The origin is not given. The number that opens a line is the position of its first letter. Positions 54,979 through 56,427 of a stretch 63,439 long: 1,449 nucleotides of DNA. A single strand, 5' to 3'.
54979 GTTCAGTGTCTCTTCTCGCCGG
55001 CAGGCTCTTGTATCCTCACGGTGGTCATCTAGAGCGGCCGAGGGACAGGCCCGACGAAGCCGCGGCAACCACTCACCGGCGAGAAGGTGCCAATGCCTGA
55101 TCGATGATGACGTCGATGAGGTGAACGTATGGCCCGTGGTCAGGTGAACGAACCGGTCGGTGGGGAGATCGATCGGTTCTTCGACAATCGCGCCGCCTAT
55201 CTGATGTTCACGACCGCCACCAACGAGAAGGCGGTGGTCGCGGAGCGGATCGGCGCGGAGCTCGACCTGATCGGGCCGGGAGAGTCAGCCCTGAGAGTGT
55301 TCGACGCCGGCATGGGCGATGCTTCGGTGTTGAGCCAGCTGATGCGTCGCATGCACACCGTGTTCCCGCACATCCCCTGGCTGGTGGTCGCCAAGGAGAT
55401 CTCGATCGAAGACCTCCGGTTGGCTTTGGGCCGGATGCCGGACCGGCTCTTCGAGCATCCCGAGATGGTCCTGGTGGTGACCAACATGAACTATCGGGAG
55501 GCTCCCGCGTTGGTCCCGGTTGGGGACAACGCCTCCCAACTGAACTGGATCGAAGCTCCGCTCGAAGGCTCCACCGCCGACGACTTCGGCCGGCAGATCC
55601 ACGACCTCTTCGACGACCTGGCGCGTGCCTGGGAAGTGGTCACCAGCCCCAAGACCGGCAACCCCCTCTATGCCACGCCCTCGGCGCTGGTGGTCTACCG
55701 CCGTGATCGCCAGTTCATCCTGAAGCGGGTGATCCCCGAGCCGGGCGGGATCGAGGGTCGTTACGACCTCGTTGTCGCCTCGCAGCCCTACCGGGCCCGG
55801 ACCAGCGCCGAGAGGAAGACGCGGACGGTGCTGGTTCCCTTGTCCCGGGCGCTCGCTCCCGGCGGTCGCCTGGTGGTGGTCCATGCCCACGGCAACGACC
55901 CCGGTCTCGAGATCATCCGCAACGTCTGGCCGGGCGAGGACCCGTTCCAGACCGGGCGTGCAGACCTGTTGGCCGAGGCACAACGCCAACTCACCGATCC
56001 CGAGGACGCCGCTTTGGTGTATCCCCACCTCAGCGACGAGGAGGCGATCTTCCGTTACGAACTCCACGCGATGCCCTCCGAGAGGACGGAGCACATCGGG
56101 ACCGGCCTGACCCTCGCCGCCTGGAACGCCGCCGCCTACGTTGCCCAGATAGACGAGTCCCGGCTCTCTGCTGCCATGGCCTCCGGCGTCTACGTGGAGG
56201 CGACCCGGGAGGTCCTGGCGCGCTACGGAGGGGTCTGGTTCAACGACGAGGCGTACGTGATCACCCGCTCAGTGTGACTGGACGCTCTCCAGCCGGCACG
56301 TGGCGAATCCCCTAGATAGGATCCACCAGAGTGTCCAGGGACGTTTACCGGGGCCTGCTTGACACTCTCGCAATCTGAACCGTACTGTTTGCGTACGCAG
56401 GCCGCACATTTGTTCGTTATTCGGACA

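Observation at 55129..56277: Unrecognised 382-aa methyltransferase-fold protein as the direct target of a SAM OFF-switch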

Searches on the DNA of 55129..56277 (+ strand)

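Call 12: search_rna_families(sources=[L003, L013, L014, L016, L020, L029, L043, L045, L056, L061, L070, L072, L050, L060, L044, L048], threshold=gathering)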
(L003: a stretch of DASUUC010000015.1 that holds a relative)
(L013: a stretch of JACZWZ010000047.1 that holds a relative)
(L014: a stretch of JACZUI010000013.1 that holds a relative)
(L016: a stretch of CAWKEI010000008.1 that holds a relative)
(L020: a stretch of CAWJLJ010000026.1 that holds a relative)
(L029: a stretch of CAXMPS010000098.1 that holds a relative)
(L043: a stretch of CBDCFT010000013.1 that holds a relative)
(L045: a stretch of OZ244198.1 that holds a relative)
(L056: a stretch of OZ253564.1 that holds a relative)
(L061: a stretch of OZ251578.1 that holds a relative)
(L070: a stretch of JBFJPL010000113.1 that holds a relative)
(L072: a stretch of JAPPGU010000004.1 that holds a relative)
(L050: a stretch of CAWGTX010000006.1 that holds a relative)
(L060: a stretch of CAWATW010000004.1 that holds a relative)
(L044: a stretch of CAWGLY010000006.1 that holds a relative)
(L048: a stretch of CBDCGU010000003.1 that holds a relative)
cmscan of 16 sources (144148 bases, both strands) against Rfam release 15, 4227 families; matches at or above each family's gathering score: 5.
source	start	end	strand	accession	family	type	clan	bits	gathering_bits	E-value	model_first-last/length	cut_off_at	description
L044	8911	8981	-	RF00005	tRNA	Gene; tRNA;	CL00001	69.8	29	7.8e-13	1-71/71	no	tRNA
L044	8749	8821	-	RF00005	tRNA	Gene; tRNA;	CL00001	67.9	29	2.6e-12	1-71/71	no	tRNA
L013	3847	3952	+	RF00162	SAM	Cis-reg; riboswitch;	CL00012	67.4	44.4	3.4e-13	1-108/108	no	SAM riboswitch aptamer (S box leader)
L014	3848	3946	+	RF00162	SAM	Cis-reg; riboswitch;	CL00012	67.1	44.4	4.1e-13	1-108/108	no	SAM riboswitch aptamer (S box leader)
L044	8580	8654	-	RF00005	tRNA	Gene; tRNA;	CL00001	67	29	4.7e-12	1-71/71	no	tRNA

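Call 27: search_rna_families(sources=[L001, L002, L004, L005, L006, L007, L008, L009, L010, L011, L012, L015, L018, L019, L024, L032, L033, L034, L039, L038], threshold=gathering)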
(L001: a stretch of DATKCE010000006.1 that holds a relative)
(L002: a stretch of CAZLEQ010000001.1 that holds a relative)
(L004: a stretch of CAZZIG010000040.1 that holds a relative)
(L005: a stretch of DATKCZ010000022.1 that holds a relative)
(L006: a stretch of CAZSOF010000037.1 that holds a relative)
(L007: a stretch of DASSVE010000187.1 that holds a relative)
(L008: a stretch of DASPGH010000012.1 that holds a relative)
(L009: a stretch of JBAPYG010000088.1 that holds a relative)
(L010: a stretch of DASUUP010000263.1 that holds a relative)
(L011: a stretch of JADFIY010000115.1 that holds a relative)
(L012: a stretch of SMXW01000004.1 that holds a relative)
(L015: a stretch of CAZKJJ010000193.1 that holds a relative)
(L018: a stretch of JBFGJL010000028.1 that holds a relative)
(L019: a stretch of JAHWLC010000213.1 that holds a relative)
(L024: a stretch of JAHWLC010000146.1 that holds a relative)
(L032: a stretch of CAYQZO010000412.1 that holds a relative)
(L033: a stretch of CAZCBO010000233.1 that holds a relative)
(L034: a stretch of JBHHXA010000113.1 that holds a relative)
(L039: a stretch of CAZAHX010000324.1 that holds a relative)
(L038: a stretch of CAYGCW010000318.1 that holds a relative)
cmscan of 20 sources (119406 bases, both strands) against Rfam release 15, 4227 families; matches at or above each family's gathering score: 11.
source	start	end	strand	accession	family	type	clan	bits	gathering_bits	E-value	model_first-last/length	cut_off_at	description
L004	3894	3983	+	RF00162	SAM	Cis-reg; riboswitch;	CL00012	74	44.4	3.5e-15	1-108/108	no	SAM riboswitch aptamer (S box leader)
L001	3894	3999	+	RF00162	SAM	Cis-reg; riboswitch;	CL00012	72.6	44.4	8.6e-15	1-108/108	no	SAM riboswitch aptamer (S box leader)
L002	3894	3999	+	RF00162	SAM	Cis-reg; riboswitch;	CL00012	72.4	44.4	9.7e-15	1-108/108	no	SAM riboswitch aptamer (S box leader)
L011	658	762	+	RF00162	SAM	Cis-reg; riboswitch;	CL00012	70.3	44.4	3.9e-14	1-108/108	no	SAM riboswitch aptamer (S box leader)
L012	672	776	+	RF00162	SAM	Cis-reg; riboswitch;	CL00012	70.3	44.4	3.9e-14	1-108/108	no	SAM riboswitch aptamer (S box leader)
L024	391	491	+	RF00162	SAM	Cis-reg; riboswitch;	CL00012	70.3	44.4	4e-14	1-108/108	no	SAM riboswitch aptamer (S box leader)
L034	2507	2592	+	RF00162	SAM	Cis-reg; riboswitch;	CL00012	69.8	44.4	5.4e-14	1-108/108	no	SAM riboswitch aptamer (S box leader)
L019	1133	1234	+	RF00162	SAM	Cis-reg; riboswitch;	CL00012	67.1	44.4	3.5e-13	1-108/108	no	SAM riboswitch aptamer (S box leader)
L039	252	339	+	RF00162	SAM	Cis-reg; riboswitch;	CL00012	67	44.4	3.7e-13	1-108/108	no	SAM riboswitch aptamer (S box leader)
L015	2274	2374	+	RF00162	SAM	Cis-reg; riboswitch;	CL00012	66.2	44.4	6.3e-13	1-108/108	no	SAM riboswitch aptamer (S box leader)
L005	3859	3971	+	RF00162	SAM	Cis-reg; riboswitch;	CL00012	60.2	44.4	3.4e-11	1-108/108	no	SAM riboswitch aptamer (S box leader)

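Call 31: search_rna_families(sources=[L017, L021, L022, L023, L025, L026, L027, L028, L030, L031, L035, L036, L037, L040, L041, L042, L047, L049, L053, L078], threshold=gathering)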
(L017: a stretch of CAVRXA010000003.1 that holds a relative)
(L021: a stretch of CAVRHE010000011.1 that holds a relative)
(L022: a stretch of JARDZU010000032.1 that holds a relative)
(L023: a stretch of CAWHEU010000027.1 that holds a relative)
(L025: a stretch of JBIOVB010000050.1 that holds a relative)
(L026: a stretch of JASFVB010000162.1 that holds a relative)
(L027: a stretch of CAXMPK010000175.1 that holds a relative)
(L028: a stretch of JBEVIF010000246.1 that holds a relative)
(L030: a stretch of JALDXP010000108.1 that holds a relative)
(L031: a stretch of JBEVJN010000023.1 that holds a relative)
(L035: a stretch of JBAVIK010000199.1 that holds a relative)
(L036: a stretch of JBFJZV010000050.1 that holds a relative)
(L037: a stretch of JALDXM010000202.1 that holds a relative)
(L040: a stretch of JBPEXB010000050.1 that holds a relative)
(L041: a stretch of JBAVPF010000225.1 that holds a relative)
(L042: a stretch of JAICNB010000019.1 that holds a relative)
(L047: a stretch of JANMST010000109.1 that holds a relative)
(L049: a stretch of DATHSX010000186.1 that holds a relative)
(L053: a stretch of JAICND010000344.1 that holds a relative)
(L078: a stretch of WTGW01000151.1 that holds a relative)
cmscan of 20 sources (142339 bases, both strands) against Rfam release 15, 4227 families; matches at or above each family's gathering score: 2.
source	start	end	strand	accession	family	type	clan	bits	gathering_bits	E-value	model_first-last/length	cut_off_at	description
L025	3875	3960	+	RF00162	SAM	Cis-reg; riboswitch;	CL00012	65.6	44.4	1.1e-12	1-108/108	no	SAM riboswitch aptamer (S box leader)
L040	3857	3939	+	RF00162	SAM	Cis-reg; riboswitch;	CL00012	60.1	44.4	4.6e-11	1-108/108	no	SAM riboswitch aptamer (S box leader)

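Call 32: search_rna_families(sources=[L046, L051, L052, L054, L055, L057, L058, L059, L062, L063, L064, L065, L066, L067, L068, L074, L080], threshold=gathering)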
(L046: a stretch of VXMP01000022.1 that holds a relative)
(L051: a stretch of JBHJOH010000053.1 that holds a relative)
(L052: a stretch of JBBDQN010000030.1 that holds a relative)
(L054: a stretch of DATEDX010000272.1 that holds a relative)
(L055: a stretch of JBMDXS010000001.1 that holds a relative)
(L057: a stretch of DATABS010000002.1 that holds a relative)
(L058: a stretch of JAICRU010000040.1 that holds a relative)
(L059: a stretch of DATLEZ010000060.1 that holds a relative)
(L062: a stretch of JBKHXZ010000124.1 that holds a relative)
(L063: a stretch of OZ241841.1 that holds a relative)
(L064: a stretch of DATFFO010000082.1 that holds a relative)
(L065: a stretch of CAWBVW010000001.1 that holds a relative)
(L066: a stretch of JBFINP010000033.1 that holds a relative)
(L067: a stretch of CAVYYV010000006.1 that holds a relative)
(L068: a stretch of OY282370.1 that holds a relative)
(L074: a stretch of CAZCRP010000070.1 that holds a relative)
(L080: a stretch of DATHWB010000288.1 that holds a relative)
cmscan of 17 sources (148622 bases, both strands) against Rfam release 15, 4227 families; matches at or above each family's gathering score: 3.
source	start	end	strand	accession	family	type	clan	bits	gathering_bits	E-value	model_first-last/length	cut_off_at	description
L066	8723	8793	-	RF00005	tRNA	Gene; tRNA;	CL00001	72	29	2e-13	1-71/71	no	tRNA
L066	8626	8698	-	RF00005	tRNA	Gene; tRNA;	CL00001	69.8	29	8.1e-13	1-71/71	no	tRNA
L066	8499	8573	-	RF00005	tRNA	Gene; tRNA;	CL00001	67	29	4.8e-12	1-71/71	no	tRNA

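Call 47: search_rna_families(sources=[L011, L019, L025, L040, L015, L034, L069, L071, L073, L075, L076, L077, L079], threshold=gathering, show_alignments=6)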
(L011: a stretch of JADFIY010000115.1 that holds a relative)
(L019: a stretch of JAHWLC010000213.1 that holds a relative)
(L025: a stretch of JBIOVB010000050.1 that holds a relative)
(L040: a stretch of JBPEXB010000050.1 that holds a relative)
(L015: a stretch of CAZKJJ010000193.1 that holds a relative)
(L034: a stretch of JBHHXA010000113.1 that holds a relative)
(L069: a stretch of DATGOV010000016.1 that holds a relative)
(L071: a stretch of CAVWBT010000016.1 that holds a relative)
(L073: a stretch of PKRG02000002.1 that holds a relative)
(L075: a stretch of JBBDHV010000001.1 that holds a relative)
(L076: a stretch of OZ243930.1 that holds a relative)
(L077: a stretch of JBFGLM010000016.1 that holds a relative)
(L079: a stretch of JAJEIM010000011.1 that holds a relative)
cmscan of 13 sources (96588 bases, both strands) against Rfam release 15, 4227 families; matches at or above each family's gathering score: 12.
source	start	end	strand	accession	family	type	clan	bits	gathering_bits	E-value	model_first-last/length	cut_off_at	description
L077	599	669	-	RF00005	tRNA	Gene; tRNA;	CL00001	75.1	29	1.8e-14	1-71/71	no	tRNA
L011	658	762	+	RF00162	SAM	Cis-reg; riboswitch;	CL00012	70.3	44.4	3.2e-14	1-108/108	no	SAM riboswitch aptamer (S box leader)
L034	2507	2592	+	RF00162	SAM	Cis-reg; riboswitch;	CL00012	69.8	44.4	4.4e-14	1-108/108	no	SAM riboswitch aptamer (S box leader)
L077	471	543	-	RF00005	tRNA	Gene; tRNA;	CL00001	69.4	29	6.7e-13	1-71/71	no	tRNA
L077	1596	1669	+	RF00005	tRNA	Gene; tRNA;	CL00001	69.1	29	8.2e-13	1-71/71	no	tRNA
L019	1133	1234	+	RF00162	SAM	Cis-reg; riboswitch;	CL00012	67.1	44.4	2.8e-13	1-108/108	no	SAM riboswitch aptamer (S box leader)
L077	2689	2761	-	RF00005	tRNA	Gene; tRNA;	CL00001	67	29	3.2e-12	1-71/71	no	tRNA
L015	2274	2374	+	RF00162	SAM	Cis-reg; riboswitch;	CL00012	66.2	44.4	5.1e-13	1-108/108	no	SAM riboswitch aptamer (S box leader)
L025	3875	3960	+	RF00162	SAM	Cis-reg; riboswitch;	CL00012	65.6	44.4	7.4e-13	1-108/108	no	SAM riboswitch aptamer (S box leader)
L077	56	130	-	RF00005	tRNA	Gene; tRNA;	CL00001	64.8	29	1.2e-11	1-71/71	no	tRNA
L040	3857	3939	+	RF00162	SAM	Cis-reg; riboswitch;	CL00012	60.1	44.4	3.1e-11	1-108/108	no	SAM riboswitch aptamer (S box leader)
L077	3564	3647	+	RF00005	tRNA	Gene; tRNA;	CL00001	54.9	29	6.8e-09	1-71/71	no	tRNA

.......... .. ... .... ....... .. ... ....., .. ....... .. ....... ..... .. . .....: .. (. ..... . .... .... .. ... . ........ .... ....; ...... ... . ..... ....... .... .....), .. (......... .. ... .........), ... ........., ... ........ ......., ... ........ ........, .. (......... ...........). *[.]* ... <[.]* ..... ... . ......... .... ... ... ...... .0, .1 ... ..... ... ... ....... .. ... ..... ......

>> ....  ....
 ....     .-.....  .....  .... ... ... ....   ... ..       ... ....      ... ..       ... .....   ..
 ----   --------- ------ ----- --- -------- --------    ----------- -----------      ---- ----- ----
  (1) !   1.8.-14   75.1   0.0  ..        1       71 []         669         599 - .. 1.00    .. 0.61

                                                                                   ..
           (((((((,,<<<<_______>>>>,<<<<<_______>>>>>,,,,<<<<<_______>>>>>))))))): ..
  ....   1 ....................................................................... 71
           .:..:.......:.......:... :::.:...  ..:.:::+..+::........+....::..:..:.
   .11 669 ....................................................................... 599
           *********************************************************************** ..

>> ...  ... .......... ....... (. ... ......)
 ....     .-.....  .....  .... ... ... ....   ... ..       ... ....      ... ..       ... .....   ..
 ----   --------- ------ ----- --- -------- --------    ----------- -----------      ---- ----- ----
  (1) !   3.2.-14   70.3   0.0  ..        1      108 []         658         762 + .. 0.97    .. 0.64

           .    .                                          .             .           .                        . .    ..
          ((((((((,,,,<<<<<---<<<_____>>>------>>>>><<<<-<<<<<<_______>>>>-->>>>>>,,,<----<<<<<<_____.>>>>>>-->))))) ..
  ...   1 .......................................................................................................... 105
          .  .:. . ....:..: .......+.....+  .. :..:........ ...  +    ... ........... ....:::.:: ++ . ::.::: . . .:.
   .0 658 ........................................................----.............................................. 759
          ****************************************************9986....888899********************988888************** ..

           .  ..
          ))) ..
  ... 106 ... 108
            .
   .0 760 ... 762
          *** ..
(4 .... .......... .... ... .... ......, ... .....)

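Call 88: search_rna_families(sources=[L203, L204, L201, L202], threshold=gathering, show_alignments=3)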
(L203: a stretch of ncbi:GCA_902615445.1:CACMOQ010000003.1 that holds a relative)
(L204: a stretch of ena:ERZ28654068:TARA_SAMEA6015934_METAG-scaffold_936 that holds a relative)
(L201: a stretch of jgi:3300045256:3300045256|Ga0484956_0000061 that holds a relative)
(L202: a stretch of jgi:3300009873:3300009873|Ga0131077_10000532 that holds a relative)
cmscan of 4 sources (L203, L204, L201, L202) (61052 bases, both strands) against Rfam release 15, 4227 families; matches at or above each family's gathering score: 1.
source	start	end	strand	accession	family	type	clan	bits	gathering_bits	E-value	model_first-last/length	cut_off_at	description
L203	12703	12774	-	RF00005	tRNA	Gene; tRNA;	CL00001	52.8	29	1.6e-08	1-71/71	no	tRNA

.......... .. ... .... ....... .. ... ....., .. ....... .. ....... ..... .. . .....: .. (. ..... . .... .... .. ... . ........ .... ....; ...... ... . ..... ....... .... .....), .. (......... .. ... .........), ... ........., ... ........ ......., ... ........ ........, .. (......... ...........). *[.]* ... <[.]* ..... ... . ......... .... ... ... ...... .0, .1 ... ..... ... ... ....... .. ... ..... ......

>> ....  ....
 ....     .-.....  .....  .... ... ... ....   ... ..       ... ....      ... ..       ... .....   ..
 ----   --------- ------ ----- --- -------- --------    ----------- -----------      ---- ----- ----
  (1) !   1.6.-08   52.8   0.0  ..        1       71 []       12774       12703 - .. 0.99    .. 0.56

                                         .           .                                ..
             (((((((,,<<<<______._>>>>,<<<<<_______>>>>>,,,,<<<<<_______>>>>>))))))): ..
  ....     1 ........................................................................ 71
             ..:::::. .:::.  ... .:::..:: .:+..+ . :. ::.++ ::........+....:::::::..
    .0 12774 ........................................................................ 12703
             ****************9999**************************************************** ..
